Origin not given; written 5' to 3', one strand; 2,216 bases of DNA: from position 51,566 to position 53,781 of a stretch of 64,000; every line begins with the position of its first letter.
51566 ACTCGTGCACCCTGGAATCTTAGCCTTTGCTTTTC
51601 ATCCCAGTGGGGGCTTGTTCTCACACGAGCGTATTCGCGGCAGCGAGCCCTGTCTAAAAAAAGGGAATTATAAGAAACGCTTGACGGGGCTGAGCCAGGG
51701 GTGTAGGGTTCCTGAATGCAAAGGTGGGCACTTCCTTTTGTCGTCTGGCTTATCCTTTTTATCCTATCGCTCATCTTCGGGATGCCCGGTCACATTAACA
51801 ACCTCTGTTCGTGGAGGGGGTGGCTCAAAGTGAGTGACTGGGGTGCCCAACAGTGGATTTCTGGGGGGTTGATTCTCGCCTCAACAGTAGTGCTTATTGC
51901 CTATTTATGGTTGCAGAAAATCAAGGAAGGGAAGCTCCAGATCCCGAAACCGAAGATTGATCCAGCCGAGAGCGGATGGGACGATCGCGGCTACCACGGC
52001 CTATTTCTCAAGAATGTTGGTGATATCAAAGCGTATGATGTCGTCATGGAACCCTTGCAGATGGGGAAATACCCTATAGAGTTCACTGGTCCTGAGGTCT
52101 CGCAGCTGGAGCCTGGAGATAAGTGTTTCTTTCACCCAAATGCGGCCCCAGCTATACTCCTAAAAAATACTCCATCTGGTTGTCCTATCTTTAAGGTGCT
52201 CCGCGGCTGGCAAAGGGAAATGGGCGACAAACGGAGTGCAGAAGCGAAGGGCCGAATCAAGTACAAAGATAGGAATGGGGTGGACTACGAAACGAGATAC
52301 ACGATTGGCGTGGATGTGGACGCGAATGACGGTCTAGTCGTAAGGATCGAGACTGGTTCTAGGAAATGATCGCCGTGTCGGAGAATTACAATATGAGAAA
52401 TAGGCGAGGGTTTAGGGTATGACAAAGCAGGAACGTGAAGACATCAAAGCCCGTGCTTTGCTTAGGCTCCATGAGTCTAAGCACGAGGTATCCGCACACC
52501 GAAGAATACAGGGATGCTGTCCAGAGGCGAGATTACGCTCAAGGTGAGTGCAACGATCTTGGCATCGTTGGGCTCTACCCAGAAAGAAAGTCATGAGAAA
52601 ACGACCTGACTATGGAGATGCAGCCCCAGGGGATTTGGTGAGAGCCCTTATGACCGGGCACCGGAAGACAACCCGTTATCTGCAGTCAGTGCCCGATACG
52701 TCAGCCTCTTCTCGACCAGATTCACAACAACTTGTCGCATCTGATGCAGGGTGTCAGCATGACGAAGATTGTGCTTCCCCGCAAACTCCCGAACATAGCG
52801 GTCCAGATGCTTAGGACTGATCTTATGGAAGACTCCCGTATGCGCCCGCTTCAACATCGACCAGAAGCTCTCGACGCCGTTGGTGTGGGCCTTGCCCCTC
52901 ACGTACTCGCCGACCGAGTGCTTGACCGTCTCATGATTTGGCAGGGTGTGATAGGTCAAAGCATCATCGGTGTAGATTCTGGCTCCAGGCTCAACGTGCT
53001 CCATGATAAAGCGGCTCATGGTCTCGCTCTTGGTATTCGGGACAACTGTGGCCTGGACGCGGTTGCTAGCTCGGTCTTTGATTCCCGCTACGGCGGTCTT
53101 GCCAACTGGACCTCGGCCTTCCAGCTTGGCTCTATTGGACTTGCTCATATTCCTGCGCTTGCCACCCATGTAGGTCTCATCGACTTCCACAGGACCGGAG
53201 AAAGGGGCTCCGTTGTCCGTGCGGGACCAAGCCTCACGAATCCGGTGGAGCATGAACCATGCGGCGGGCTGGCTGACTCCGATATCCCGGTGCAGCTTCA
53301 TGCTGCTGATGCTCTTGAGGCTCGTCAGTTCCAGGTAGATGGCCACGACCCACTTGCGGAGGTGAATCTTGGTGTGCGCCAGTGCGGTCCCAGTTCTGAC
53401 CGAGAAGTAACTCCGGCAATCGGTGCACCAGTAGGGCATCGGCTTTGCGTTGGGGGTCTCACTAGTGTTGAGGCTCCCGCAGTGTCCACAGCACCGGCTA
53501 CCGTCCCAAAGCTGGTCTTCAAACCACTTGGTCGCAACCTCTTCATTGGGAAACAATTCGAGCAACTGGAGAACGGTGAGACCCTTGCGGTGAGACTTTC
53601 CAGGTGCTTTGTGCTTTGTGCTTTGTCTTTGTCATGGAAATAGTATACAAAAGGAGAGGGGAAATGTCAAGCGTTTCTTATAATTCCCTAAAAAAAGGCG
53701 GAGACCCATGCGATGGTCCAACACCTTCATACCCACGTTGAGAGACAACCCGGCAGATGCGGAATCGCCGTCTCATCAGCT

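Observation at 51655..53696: Recently transposed 2-kb IS1595-family unit with a passenger membrane-protein gene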

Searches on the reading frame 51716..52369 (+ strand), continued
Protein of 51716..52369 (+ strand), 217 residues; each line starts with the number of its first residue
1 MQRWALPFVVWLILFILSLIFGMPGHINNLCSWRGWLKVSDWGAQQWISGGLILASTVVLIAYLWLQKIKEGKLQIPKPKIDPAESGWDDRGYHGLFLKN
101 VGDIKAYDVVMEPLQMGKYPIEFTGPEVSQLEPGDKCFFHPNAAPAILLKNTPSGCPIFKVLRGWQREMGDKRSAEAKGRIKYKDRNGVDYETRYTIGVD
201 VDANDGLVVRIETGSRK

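Call 64: search_protein_families(library=pfam, proteins=[L011:4725-5060:+, L008:4732-5445:-], max_evalue=0.1)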
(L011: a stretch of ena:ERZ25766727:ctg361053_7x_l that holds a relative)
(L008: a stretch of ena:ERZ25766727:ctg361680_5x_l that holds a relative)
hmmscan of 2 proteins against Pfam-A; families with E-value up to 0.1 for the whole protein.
L011:4725-5060:+ (112 aa): 2 families
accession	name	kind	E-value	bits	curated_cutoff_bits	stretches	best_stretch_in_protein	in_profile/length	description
PF12199.13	efb-c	-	0.013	16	27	0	3-29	6-32/65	Extracellular fibrinogen binding protein C terminal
PF09363.15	XFP_C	-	0.027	14.3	23.4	1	57-110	82-135/202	XFP C-terminal domain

L008:4732-5445:- (237 aa): 0 families

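Call 66: find_homologous_proteins(query=A2, max_evalue=0.001)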
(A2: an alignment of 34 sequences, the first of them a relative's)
Query A2 (34 sequences) (217 aa, profile of the alignment): 6 proteins with E <= 0.001 among 8000 candidates.
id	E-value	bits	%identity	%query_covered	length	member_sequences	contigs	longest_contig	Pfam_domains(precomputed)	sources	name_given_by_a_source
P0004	8.0e-62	227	68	70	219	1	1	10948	-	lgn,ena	-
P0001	1.8e-60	222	100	100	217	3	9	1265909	-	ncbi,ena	-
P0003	3.8e-60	221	68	67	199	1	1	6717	-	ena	-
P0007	6.7e-53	197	42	65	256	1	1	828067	-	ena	-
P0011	2.3e-39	153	68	46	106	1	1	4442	-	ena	-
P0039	3.2e-36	143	26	70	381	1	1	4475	-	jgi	jgi:hypothetical protein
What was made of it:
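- Tried and rejected: The profile search of the 5.8-billion-protein set with A2 returned only 6 proteins, because of the word prefilter (call 66).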

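Call 67: find_encoding_contigs(protein=P0013, flank=4000, max_places=3)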
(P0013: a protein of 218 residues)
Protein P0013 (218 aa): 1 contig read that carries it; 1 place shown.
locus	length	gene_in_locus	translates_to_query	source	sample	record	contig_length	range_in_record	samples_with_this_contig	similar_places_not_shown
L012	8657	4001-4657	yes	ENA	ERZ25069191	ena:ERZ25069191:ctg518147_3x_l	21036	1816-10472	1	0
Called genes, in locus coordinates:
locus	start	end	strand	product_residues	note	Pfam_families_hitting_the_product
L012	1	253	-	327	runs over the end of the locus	PF06574:FAD_syn, PF01687:Flavokinase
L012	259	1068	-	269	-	PF00753:Lactamase_B, PF23023:Anti-Pycsar_Apyc1 (weak), PF12706:Lactamase_B_2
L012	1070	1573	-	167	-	PF08899:DUF1844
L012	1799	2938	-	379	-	PF02771:Acyl-CoA_dh_N, PF02770:Acyl-CoA_dh_M, PF00441:Acyl-CoA_dh_1, PF08028:Acyl-CoA_dh_2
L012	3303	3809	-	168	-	PF00665:rve, PF13683:rve_3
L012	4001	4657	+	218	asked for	-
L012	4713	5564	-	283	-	PF12760:Zn_ribbon_IS1595 (weak), PF12762:DDE_Tnp_IS1595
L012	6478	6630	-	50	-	-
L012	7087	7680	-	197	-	-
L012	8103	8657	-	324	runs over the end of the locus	PF06114:Peptidase_M78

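Call 68: find_encoding_contigs(protein=P0039, flank=4000, max_places=3)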
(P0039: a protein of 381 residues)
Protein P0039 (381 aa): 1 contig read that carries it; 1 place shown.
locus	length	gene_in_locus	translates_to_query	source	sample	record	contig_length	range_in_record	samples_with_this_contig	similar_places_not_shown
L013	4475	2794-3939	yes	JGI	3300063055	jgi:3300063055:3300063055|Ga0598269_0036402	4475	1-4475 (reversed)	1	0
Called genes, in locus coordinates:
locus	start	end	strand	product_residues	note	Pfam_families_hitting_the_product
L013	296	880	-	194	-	-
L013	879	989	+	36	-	-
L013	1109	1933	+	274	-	PF00227:Proteasome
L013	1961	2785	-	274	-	PF03400:DDE_Tnp_IS1 (weak)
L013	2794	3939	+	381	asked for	-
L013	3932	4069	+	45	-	-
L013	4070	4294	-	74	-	-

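Call 69: find_encoding_contigs(protein=P0018, flank=4000, max_places=3)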
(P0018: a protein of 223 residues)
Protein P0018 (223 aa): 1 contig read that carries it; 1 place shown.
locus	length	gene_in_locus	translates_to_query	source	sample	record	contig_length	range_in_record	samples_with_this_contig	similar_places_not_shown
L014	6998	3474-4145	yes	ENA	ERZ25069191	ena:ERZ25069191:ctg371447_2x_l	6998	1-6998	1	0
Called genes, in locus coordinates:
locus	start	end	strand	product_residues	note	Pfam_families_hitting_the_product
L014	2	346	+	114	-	?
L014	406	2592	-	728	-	-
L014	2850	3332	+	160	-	PF00152:tRNA-synt_2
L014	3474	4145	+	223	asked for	-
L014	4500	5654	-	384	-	-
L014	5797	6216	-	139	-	PF12762:DDE_Tnp_IS1595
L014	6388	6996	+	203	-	?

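Call 84: search_protein_families(library=phrogs, proteins=[P0001, P0002, P0007, P0013, P0039, L011:4725-5060:+], max_evalue=0.01)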
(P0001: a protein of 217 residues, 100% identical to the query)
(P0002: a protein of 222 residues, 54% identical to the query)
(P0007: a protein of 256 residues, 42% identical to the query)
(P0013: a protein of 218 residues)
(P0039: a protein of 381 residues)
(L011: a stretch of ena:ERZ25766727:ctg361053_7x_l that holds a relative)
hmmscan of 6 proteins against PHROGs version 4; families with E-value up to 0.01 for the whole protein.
P0001 (217 aa): 0 families

P0002 (222 aa): 0 families

P0007 (256 aa): 0 families

P0013 (218 aa): 0 families

P0039 (381 aa): 0 families

L011:4725-5060:+ (112 aa): 0 families

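Call 85: search_solved_structures(query=A2, max_evalue=1)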
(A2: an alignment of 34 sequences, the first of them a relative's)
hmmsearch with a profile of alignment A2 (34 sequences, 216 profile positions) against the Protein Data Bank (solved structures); distinct sequences matched with E-value up to 1: 1.
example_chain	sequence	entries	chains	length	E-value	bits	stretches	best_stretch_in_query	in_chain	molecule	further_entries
8z5g_B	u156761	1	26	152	0.065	16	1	7-65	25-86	Inner membrane protein YbbJ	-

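Call 87: fold_search(model_id=the predicted structure, library=viral)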
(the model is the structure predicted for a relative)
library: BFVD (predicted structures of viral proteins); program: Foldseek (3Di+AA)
matches with E <= 10: 457; with E <= 0.001: 3
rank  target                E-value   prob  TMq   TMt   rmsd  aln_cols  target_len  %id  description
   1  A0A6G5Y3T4            8.3e-05  1.00  0.50  0.45   6.5       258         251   14  (no name in the UniProt tables at hand)
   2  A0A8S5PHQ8            1.8e-04  1.00  0.39  0.36   5.2       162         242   12  Uncharacterized protein [Siphoviridae sp. ctUGQ45]
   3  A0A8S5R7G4            4.2e-04  1.00  0.37  0.32   9.7       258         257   16  Uncharacterized protein [virus sp. ctah610]
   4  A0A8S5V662            2.2e-02  1.00  0.29  0.36   5.0       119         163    9  Uncharacterized protein [Siphoviridae sp. ctmqu18]
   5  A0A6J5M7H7            2.2e-02  0.95  0.33  0.23  23.1       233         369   12  Uncharacterized protein [uncultured Caudovirales phage]
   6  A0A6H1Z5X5            2.6e-02  0.84  0.28  0.38  14.2       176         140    9  (no name in the UniProt tables at hand)
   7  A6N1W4                3.1e-02  0.97  0.30  0.36   6.6       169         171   15  Uncharacterized protein [Microbacterium phage Min1]
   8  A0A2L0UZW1            4.1e-02  0.23  0.17  0.13  25.2       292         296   10  Uncharacterized protein [Agrobacterium phage Atu_ph07]
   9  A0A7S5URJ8            5.3e-02  0.72  0.26  0.29  10.0       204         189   10  (no name in the UniProt tables at hand)
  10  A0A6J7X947            7.8e-02  0.77  0.30  0.40   7.9       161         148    9  Uncharacterized protein [uncultured Caudovirales phage]
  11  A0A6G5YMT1            8.6e-02  0.60  0.20  0.23   9.9       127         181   17  (no name in the UniProt tables at hand)
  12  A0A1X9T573            9.1e-02  0.33  0.20  0.15  10.5       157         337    7  Oxidoreductase-like motif protein [Ranid herpesvirus 3]
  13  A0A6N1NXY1            2.4e-01  0.33  0.22  0.07  10.0       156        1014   13  DUF11 domain-containing protein [Tupanvirus soda lake]
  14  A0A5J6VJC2            2.7e-01  0.33  0.21  0.13   9.6       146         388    8  Uncharacterized protein [Megaviridae environmental sample]
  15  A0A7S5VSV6            2.7e-01  0.14  0.18  0.10  13.7       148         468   10  (no name in the UniProt tables at hand)
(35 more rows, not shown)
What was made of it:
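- Uncharacterised phage proteins share the architecture (call 87).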

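Call 88: find_encoding_contigs(protein=P0032, flank=4000, max_places=3)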
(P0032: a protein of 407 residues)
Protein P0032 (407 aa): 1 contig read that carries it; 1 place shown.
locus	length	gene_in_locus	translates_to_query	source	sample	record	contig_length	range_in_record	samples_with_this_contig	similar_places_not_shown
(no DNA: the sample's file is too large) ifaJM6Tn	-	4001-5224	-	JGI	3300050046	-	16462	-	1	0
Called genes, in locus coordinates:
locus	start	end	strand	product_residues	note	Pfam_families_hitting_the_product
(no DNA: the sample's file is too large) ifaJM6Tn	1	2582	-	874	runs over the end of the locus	PF04851:ResIII (faint), PF00270:DEAD, PF00271:Helicase_C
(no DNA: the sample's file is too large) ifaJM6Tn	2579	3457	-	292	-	PF08878:HamA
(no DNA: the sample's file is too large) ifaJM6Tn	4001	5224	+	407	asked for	-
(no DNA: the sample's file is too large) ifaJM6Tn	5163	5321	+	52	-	-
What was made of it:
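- One homolog lies beside a Hachiman pair with no transposase in view (call 88). One homolog is adjacent to HamA plus a helicase (call 88).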

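Call 89: find_encoding_contigs(protein=P0029, flank=4000, max_places=3)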
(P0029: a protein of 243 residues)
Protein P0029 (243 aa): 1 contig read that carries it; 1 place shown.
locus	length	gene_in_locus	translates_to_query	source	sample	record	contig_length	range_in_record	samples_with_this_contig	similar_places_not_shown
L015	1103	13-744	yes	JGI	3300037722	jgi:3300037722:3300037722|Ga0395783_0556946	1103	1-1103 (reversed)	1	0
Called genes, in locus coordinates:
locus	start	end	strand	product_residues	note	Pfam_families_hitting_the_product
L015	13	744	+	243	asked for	-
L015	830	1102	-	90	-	?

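Call 90: find_encoding_contigs(protein=P0049, flank=4000, max_places=3)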
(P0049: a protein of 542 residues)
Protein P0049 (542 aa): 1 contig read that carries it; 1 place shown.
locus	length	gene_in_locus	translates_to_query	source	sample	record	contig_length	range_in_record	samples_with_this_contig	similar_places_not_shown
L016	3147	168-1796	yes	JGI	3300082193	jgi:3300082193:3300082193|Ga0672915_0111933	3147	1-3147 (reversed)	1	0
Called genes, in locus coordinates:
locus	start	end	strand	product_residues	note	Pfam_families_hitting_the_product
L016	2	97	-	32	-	?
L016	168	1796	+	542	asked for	-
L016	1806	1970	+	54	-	-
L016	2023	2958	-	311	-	PF12760:Zn_ribbon_IS1595, PF12762:DDE_Tnp_IS1595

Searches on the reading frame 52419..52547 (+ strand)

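Call 10: search_protein_families(library=pfam, proteins=[window:52419-52547:+], max_evalue=1)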
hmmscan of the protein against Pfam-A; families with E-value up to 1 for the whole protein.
window:52419-52547:+ (42 aa): 1 family
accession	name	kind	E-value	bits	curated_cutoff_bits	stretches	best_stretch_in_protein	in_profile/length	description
PF12199.13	efb-c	-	0.023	15.2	27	1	3-31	6-34/65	Extracellular fibrinogen binding protein C terminal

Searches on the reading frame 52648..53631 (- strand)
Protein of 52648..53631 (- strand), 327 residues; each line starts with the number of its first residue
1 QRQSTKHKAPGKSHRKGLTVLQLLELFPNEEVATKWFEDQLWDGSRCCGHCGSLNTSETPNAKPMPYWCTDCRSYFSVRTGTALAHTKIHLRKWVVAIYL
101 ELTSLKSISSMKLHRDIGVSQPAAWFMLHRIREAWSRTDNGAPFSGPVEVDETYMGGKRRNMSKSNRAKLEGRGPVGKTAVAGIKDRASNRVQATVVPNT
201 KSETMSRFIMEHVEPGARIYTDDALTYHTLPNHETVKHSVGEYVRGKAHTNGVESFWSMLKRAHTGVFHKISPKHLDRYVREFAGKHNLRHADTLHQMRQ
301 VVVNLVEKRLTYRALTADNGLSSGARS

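Call 10: search_protein_families(library=pfam, proteins=[window:52648-53631:-], max_evalue=1)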
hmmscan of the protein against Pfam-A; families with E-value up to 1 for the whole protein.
window:52648-53631:- (327 aa): 2 families
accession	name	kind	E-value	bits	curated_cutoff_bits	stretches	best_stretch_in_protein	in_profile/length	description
PF12762.13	DDE_Tnp_IS1595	-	4.4e-40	137.6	27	1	145-284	3-149/153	ISXO2-like transposase domain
PF12760.12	Zn_ribbon_IS1595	-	0.057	13.8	25.4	1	28-73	1-44/46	Transposase zinc-ribbon domain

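Call 11: search_protein_families(library=ncbifam, proteins=[window:52648-53631:-], max_evalue=1)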
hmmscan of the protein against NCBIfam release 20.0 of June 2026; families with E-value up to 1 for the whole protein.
window:52648-53631:- (327 aa): 3 families
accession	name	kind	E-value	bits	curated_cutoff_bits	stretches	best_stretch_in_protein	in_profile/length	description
NF033547.1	transpos_IS1595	equivalog_domain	2.7e-54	184.3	75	1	86-290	1-215/215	IS1595 family transposase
NF033558.1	transpos_IS1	equivalog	0.013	15.4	100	1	48-158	1-110/199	IS1 family transposase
NF000242.2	macrolide_MphB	exception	0.078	12.2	615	1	200-271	65-137/299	Mph(B) family macrolide 2'-phosphotransferase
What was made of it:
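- On IS1595 family: PF12762 E=4.4e-40 and NF033547 184 bits against a cutoff of 75 (calls 10, 11).
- Closest known: IS1. Same: Related transposase superfamily (weak NF033558 hit, call 11), and a frame break near the 5' end of the window copy.
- Checked: Transposase: NCBIfam transpos_IS1595 184 bits (cutoff 75) and Pfam DDE_Tnp_IS1595 E=4e-40 (calls 10, 11).
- Family: NF033547 184 bits, PF12762 E=4e-40 (calls 10, 11).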

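Call 52: list_cluster_members(proteins=[P0001, window:52651-53565:-, L003:6936-7913:-])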
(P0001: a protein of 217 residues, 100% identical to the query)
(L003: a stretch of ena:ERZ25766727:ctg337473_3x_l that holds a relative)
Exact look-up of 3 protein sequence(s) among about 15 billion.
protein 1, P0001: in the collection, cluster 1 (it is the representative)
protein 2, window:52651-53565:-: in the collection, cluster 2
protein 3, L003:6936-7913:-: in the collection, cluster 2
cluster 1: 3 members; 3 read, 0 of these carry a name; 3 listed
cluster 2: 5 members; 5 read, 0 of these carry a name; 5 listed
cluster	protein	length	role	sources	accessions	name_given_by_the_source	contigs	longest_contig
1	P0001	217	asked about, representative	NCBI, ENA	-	-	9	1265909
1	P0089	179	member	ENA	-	-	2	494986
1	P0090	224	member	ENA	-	-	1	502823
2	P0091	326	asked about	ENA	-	-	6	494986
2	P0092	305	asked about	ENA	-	-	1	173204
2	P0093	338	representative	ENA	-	-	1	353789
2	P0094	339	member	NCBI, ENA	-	-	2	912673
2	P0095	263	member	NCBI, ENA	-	-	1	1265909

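Call 64: search_protein_families(library=pfam, proteins=[L011:4725-5060:+], max_evalue=0.1)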
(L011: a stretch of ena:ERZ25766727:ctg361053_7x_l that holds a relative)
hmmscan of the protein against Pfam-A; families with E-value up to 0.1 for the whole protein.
L011:4725-5060:+ (112 aa): 2 families
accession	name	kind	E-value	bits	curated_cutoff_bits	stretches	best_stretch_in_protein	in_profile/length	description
PF12199.13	efb-c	-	0.013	16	27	0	3-29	6-32/65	Extracellular fibrinogen binding protein C terminal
PF09363.15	XFP_C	-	0.027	14.3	23.4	1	57-110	82-135/202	XFP C-terminal domain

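Call 84: search_protein_families(library=phrogs, proteins=[L011:4725-5060:+], max_evalue=0.01)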
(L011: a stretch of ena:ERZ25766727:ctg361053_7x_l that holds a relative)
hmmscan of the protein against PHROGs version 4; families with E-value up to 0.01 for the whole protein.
L011:4725-5060:+ (112 aa): 0 families
